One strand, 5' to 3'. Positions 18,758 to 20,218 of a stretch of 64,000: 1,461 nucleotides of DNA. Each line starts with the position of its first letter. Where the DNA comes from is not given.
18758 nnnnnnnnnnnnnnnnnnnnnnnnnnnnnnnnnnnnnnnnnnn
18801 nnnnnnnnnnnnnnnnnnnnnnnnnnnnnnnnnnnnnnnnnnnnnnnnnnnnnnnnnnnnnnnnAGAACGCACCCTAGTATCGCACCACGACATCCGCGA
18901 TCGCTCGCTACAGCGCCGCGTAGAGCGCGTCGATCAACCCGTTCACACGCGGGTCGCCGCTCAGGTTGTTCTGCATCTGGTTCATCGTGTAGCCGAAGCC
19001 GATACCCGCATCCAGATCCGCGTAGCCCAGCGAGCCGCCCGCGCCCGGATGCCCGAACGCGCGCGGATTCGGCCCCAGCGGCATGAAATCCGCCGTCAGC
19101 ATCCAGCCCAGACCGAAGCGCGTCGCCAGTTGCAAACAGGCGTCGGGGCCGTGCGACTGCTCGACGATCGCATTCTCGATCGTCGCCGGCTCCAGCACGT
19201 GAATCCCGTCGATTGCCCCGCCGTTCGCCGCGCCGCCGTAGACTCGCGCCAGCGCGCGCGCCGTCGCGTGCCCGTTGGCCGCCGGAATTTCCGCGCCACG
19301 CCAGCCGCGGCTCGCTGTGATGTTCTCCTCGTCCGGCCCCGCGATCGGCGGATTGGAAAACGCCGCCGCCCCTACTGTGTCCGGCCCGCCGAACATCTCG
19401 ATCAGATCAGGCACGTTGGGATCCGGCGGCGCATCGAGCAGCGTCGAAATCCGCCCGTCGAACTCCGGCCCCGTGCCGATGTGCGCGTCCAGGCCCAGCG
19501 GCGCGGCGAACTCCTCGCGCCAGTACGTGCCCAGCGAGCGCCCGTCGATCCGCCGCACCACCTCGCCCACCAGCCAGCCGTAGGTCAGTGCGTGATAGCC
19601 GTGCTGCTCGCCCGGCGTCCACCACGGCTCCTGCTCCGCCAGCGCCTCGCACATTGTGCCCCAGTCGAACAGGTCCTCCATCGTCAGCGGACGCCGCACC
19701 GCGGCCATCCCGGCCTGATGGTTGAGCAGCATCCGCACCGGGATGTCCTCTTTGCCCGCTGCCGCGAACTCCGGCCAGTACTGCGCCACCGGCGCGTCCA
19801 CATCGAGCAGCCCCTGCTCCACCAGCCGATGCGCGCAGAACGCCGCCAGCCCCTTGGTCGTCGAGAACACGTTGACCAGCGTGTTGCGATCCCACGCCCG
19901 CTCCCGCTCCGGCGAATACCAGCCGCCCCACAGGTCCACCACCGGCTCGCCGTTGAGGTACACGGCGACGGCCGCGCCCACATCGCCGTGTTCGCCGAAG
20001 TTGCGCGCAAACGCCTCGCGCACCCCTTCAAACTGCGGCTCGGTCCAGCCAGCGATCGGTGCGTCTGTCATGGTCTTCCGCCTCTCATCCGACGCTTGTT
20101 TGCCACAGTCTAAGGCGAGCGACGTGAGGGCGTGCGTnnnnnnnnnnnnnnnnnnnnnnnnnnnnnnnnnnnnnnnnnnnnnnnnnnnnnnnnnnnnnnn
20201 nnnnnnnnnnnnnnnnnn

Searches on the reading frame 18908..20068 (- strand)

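Call 65: search_protein_families(library=pfam, proteins=[window:18908-20068:-], max_evalue=0.00001)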
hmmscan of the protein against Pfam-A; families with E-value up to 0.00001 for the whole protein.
window:18908-20068:- (386 aa): 1 family
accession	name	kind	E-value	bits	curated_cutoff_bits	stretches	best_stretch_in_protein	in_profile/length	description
PF00144.29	Beta-lactamase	-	7.3e-74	249.3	27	1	21-370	2-316/329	Beta-lactamase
